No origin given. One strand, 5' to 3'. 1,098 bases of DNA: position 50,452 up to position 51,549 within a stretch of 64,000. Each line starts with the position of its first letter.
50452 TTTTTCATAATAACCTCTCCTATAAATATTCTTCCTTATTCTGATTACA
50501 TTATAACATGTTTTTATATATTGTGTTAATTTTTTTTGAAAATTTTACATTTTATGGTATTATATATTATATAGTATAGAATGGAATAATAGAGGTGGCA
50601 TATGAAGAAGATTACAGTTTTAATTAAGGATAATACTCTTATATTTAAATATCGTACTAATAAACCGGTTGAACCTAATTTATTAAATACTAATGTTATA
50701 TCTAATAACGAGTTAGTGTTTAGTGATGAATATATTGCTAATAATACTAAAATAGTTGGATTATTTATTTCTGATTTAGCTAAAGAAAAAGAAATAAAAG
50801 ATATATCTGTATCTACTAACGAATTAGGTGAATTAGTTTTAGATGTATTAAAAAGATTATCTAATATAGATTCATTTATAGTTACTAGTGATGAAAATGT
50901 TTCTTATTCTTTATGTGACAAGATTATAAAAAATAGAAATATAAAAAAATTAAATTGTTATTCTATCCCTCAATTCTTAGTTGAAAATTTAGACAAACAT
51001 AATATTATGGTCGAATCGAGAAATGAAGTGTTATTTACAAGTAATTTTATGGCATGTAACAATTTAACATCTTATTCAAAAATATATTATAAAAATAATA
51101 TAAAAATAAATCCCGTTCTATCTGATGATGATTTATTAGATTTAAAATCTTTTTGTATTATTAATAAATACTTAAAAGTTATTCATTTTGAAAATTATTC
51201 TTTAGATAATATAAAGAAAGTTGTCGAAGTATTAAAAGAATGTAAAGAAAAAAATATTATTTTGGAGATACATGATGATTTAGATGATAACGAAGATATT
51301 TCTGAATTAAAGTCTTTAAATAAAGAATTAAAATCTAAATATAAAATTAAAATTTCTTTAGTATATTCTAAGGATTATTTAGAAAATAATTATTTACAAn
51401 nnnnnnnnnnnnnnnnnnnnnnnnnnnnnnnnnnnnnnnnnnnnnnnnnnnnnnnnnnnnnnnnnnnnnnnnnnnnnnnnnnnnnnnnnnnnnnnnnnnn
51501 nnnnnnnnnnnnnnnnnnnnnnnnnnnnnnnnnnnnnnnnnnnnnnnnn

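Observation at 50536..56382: Class B sortase fused to a ~270-aa cytoplasmic N-terminal domain and translationally linked to a 1392-aa orphan cytoplasmic protein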

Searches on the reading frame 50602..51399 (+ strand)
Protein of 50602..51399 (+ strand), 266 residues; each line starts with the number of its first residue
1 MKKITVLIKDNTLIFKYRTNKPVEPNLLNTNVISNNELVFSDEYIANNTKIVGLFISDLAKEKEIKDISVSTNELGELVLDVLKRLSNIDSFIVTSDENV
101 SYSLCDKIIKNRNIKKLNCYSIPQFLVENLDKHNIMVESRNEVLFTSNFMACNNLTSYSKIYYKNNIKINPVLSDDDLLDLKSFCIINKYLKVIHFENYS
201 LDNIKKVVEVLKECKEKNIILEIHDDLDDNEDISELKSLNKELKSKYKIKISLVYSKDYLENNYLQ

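Call 20: search_solved_structures(query=A1, max_evalue=10)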
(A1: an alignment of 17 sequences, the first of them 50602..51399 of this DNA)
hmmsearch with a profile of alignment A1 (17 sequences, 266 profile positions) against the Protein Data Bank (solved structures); distinct sequences matched with E-value up to 10: 0.
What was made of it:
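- On Leucine-rich repeat (RNI-like) superfamily - N-domain: The profile search against PDB gives nothing (call 20).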

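Call 25: find_related_loci(query=A1, collection=genome_contigs, flank=10000)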
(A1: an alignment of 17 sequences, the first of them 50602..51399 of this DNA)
Query A1 (266 aa) in genome_contigs; peptide patterns used: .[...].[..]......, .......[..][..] (x = any residue, [..] = any of these).
85 stretches matched a pattern; 56 encode a relative of the query (tblastn E <= 1e-3); 55 distinct loci.
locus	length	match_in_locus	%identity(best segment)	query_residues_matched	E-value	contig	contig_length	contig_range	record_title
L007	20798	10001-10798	79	1-266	2e-127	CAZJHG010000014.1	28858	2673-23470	MAG TPA_asm: uncultured Muribaculaceae bacterium isolate SRP225648_co1_607 genome assembly, contig: NODE_3419_length_288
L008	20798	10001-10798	70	1-266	3e-120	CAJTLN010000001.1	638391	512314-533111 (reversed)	MAG TPA_asm: uncultured Bacilli bacterium isolate MGBC100111 genome assembly, contig: MGBC100111.1, whole genome shotgun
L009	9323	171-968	67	1-266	3e-109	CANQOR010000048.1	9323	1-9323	MAG: uncultured Bacilli bacterium isolate Lapin-032__bin83 genome assembly, contig: Lapin-032__NODE_9925_length_9323_cov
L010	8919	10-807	65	1-266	4e-108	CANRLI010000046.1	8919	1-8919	MAG: uncultured Bacilli bacterium isolate Lapin-011__bin40 genome assembly, contig: Lapin-011__NODE_8906_length_8919_cov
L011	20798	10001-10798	62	1-266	7e-105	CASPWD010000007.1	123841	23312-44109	MAG: uncultured Bacilli bacterium isolate extra-ERR2497918.26_1677795665 genome assembly, contig: NODE_46_length_123841_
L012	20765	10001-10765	68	12-266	3e-102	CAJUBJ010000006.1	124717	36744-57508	MAG TPA_asm: uncultured Bacilli bacterium isolate MGBC127997 genome assembly, contig: MGBC127997.6, whole genome shotgun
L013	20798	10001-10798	68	1-266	7e-100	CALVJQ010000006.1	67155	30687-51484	MAG: uncultured Bacilli bacterium isolate BRZ_KK__bin32 genome assembly, contig: BRZ_KK__NODE_674_length_67155_cov_8.214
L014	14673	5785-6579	61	1-266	2e-97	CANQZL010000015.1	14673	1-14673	MAG: uncultured Bacilli bacterium isolate Lapin-018__bin17 genome assembly, contig: Lapin-018__NODE_3730_length_14673_co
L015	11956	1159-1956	62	1-266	3e-97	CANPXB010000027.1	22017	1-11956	MAG: uncultured Bacilli bacterium isolate Lapin-004__bin76 genome assembly, contig: Lapin-004__NODE_2933_length_22017_co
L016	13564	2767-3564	64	1-266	7e-94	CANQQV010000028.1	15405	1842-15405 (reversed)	MAG: uncultured Bacilli bacterium isolate Lapin-008__bin54 genome assembly, contig: Lapin-008__NODE_4172_length_15405_co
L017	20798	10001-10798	64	1-266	5e-94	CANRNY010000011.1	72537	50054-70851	MAG: uncultured Bacilli bacterium isolate Lapin-020__bin70 genome assembly, contig: Lapin-020__NODE_312_length_72537_cov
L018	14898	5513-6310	56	1-266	4e-91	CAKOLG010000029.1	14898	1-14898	MAG: uncultured Bacilli bacterium isolate REFINED_METABAT215_TOP10_CONTIGS_1500_ASSEMBLY_K77_MERGED__Hadza_MoBio_hadza-E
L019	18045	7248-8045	61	1-266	4e-94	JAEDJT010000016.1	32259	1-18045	MAG: Bacilli bacterium isolate MAG195 NODE_998_length_32259_cov_10.183921, whole genome shotgun sequence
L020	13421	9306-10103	57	1-266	1e-84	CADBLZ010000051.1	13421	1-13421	MAG: uncultured Erysipelotrichaceae bacterium isolate RUG14098 genome assembly, contig: RUG14098_asm_51, whole genome sh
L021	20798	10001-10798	58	1-266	2e-83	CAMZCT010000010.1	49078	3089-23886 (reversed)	MAG TPA_asm: uncultured Tenericutes bacterium isolate SRR10912542_bin.39_metaWRAP_v1.3_MAG genome assembly, contig: ERZ1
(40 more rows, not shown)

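Call 27: predict_structure(alignment_id=A1)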
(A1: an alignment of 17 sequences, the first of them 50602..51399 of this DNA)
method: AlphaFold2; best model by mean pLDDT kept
length: 266 residues; sequences in the alignment: 17
mean_pLDDT: 86.9   pTM: 0.76
mean pLDDT of the five models: 86.9, 86.7, 86.6, 86.2, 85.2
residues with pLDDT >= 90: 150; 70-90: 91; 50-70: 10; < 50: 15
segments of 3 or more residues with pLDDT < 50: 20-32
pLDDT, mean of each block of 10 residues (from residue 1): 83 82 40 65 86 88 93 93 90 93 95 94 92 93 79 89 94 92 93 94 95 95 89 91 92 86 62
secondary structure, 60 per line:
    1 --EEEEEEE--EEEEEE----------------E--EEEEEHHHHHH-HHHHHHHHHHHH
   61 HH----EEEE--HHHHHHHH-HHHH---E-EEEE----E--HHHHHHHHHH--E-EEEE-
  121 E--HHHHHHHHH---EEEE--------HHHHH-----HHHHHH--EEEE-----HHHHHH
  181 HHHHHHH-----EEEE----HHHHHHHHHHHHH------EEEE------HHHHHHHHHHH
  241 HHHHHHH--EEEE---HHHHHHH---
elements in order: E3-9 E12-17 E37-41 H42-47 H49-62 E67-70 H73-80 H82-85 E91-94 H102-111 E116-119 H124-132 E136-139 H148-152 H158-163 E166-169 H175-187 E193-196 H201-213 E220-223 H230-247 E250-253 H257-263
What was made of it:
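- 50602..51399 (+): Cytoplasmic N-domain of the sortase (aa 1-266): a beta-hairpin, an invariant loop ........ (aa 27-34), then about nine beta/alpha repeats of 20-30 aa (LRR-like solenoid). AF2 pLDDT 86.9, pTM 0.76 (call 27).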

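Call 29: search_protein_representatives(alignment_id=A1)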
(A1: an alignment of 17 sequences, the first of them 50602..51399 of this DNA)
Query: 17 sequences, 266 profile positions. Proteins with E-value up to 0.001 (for the whole library): 237; up to 1e-10: 171; up to 1e-30: 84. The best 150 are listed.
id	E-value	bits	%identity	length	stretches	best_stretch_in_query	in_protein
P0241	9.5e-110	382.7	-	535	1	1-265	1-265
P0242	6.3e-82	291.5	-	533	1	1-266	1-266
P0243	3.0e-76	272.9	-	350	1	1-265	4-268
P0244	6.5e-76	271.8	-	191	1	1-189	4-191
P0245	3.4e-73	262.8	-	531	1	1-265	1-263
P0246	1.5e-71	257.4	-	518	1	1-264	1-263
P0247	2.6e-71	256.7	-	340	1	1-266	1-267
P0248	5.8e-71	255.5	-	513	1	1-266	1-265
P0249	9.6e-69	248.2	-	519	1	1-264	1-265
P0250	9.9e-69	248.2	-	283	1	1-266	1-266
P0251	2.4e-68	246.9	-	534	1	1-265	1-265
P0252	6.1e-68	245.6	-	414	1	1-266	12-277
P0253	3.9e-63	229.9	-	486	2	28-265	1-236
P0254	7.0e-63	229.0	-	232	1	1-221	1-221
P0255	1.4e-62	228.1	-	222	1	1-219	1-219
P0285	5.5e-40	154.0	-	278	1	3-250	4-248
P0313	6.6e-34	134.0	-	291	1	4-263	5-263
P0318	9.3e-33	130.3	-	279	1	1-252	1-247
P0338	7.9e-26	107.5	-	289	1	1-258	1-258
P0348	6.2e-22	94.8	-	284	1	1-263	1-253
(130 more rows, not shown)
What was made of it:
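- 50602..51399 (+): 237 50%-identity clusters match the profile (call 29).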

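Call 31: fold_search(model_id=the predicted structure, library=pdb)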
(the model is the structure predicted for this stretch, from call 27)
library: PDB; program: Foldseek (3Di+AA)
matches with E <= 10: 985; with E <= 0.001: 0
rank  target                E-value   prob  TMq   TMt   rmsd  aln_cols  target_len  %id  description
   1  3mt1_A                3.1e-03  0.90  0.23  0.19  17.7       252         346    8  Crystal structure of putative carboxynorspermidine decarboxylase protein from Sinorhizobium meliloti (released 2010-06-30)
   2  8f8t_T                4.4e-03  0.93  0.25  0.28  15.0       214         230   11  Cryo-EM structure of the Tropomodulin-capped pointed end of F-actin (released 2023-06-07)
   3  2nva_A                1.1e-02  0.63  0.21  0.17  15.1       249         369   10  The X-ray crystal structure of the Paramecium bursaria Chlorella virus arginine decarboxylase bound to agmatine (released 2007-03-20)
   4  2nva_E                1.4e-02  0.60  0.23  0.18  15.0       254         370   10  The X-ray crystal structure of the Paramecium bursaria Chlorella virus arginine decarboxylase bound to agmatine (released 2007-03-20)
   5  4z79                  1.7e-02  0.84  0.25  0.35  12.6       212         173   11  Leiomodin-1 Actin-Binding Site 2 (ABS2) (released 2015-10-21)
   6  2nva_F                1.8e-02  0.54  0.21  0.17  14.8       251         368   11  The X-ray crystal structure of the Paramecium bursaria Chlorella virus arginine decarboxylase bound to agmatine (released 2007-03-20)
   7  2nv9_C                2.0e-02  0.63  0.22  0.17  15.2       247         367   11  The X-ray Crystal Structure of the Paramecium bursaria Chlorella virus arginine decarboxylase (released 2007-03-20)
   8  5aj2_C                2.4e-02  0.51  0.22  0.16  12.3       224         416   13  Cryo electron tomography of the Naip5-Nlrc4 inflammasome (released 2015-11-11)
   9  6ofu_C                2.5e-02  0.57  0.25  0.25  18.1       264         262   10  X-ray crystal structure of the YdjI aldolase from Escherichia coli K12 (released 2019-04-24)
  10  5g5i                  2.8e-02  0.60  0.24  0.27  14.6       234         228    8  S. enterica HisA mutant D10G (released 2017-04-19)
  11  7uek                  3.2e-02  0.63  0.25  0.29  16.9       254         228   12  Crystal structure of a de novo designed ovoid TIM barrel OT3 (released 2023-01-18)
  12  5ahe                  3.8e-02  0.44  0.22  0.25  14.5       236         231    9  Crystal structure of Salmonella enterica HisA (released 2015-09-02)
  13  2nva_C                3.8e-02  0.44  0.22  0.17  14.9       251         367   11  The X-ray crystal structure of the Paramecium bursaria Chlorella virus arginine decarboxylase bound to agmatine (released 2007-03-20)
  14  2p1q_B                4.2e-02  0.69  0.25  0.14   9.2       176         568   13  Mechanism of Auxin Perception by the TIR1 ubiquitin ligase (released 2007-04-10)
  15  4eub_A                4.2e-02  0.41  0.20  0.11  15.7       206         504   10  Succinyl-CoA:acetate CoA-transferase (AarCH6-E294A) in complex with CoA (released 2012-10-10)
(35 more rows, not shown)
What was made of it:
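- On Leucine-rich repeat (RNI-like) superfamily - N-domain: Foldseek E is at least 3e-3 and TM is at most 0.33 (call 31).
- Closest known: RNI-type leucine-rich repeat domains. Same: These are among the best Foldseek hits (call 31).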

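Call 40: find_encoding_contigs(protein=P0318, flank=6000, max_places=3)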
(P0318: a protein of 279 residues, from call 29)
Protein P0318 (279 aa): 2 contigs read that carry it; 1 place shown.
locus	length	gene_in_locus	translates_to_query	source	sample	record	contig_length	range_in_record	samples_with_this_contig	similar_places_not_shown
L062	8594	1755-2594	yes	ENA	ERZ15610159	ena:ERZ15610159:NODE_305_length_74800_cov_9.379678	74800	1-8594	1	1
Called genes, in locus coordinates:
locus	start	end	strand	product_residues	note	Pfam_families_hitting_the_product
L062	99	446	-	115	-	PF00575:S1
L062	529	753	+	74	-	PF01106:NifU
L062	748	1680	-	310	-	PF27663:Spore_coat_YutH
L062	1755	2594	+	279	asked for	-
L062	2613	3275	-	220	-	-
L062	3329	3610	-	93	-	PF06265:YutD-like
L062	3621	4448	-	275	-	-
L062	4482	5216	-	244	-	PF09560:Spore_YunB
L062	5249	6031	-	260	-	-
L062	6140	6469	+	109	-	PF13459:Fer4_15, PF13370:Fer4_13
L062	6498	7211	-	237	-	PF01479:S4, PF00849:PseudoU_synth_2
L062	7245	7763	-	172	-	PF07670:Gate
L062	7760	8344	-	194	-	PF07670:Gate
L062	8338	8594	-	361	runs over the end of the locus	PF00768:Peptidase_S11, PF13354:Beta-lactamase2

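Call 41: find_encoding_contigs(protein=P0338, flank=6000, max_places=3)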
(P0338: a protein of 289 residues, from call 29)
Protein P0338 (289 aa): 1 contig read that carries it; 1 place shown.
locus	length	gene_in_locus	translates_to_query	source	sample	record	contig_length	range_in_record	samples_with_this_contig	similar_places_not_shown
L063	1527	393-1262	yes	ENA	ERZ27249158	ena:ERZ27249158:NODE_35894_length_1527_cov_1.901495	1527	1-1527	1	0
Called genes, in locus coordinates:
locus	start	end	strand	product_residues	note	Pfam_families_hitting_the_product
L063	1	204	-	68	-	?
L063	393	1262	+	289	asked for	-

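Call 47: find_encoding_contigs(protein=P0285, flank=6000, max_places=2)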
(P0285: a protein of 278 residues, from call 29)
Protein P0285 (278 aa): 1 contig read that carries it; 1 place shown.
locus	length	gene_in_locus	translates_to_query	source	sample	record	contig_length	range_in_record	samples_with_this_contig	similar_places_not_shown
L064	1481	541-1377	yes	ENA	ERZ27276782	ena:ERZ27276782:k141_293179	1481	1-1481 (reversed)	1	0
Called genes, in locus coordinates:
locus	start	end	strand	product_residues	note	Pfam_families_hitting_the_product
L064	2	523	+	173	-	?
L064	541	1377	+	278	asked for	-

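Call 48: find_encoding_contigs(protein=P0313, flank=6000, max_places=2)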
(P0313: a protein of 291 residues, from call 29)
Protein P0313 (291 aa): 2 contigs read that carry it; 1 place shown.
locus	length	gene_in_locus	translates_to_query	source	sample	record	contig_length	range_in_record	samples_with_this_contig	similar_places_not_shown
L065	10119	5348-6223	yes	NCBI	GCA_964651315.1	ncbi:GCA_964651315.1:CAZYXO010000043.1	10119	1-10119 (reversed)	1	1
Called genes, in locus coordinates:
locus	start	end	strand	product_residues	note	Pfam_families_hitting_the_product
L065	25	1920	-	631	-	-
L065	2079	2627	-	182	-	PF13306:LRR_5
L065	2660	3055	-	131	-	PF13306:LRR_5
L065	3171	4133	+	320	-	PF02557:VanY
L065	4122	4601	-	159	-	-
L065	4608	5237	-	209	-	PF00834:Ribul_P_3_epim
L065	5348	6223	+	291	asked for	-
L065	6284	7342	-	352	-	PF13432:TPR_16 (faint), PF14559:TPR_19 (faint)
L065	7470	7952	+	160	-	-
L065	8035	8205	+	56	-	-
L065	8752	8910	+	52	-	PF00830:Ribosomal_L28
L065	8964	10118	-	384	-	?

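Call 49: find_encoding_contigs(protein=P0348, flank=6000, max_places=2)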
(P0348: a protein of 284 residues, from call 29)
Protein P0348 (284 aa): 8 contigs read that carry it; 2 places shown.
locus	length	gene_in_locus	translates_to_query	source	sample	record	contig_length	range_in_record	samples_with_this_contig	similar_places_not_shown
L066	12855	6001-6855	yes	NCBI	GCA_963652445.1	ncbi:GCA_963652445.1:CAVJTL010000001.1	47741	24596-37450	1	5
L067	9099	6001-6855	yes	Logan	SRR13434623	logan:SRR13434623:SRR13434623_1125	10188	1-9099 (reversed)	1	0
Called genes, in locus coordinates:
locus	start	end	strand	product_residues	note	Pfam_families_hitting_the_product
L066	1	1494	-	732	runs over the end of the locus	PF17854:FtsK_alpha, PF01580:FtsK_SpoIIIE, PF09397:FtsK_gamma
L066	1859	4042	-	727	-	PF03717:PBP_dimer, PF00905:Transpeptidase, PF03793:PASTA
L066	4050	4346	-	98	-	-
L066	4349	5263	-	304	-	PF01795:Methyltransf_5, PF05175:MTS (faint)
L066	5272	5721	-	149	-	PF02381:MraZ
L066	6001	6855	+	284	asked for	-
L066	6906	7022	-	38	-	-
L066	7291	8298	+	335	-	PF13145:Rotamase_2, PF13616:Rotamase_3, PF00639:Rotamase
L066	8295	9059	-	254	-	PF21982:RecX_HTH1 (faint), PF02631:RecX_HTH2 (weak), PF21981:RecX_HTH3 (faint)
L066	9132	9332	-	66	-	PF01192:RNA_pol_Rpb6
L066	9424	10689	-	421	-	PF02885:Glycos_trans_3N, PF00591:Glycos_transf_3, PF07831:PYNP_C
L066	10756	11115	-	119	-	PF12844:HTH_19, PF13560:HTH_31, PF01381:HTH_3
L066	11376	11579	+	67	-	PF12844:HTH_19, PF01381:HTH_3 (weak)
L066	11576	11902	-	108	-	PF00436:SSB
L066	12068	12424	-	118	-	-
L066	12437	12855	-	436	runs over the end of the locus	PF19295:SufBD_N, PF01458:SUFBD_core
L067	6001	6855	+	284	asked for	-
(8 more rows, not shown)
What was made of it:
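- The stand-alone N-domain+TM genes lie next to the mraZ-rsmH-ftsL-PBP2B cluster (L066) or among yutH/yutD/yunB/spmAB sporulation genes (L062) (calls 40, 49). Gene neighbourhoods of the stand-alone form differ from each other (calls 40, 48, 49).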

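Call 53: search_protein_families(library=pfam, proteins=[window:50602-51399:+], max_evalue=10)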
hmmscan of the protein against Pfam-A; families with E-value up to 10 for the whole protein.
window:50602-51399:+ (266 aa): 1 family
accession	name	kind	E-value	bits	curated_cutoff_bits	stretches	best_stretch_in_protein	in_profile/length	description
PF00074.25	RnaseA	-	0.47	11.3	23.1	1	95-132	13-50/121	Pancreatic ribonuclease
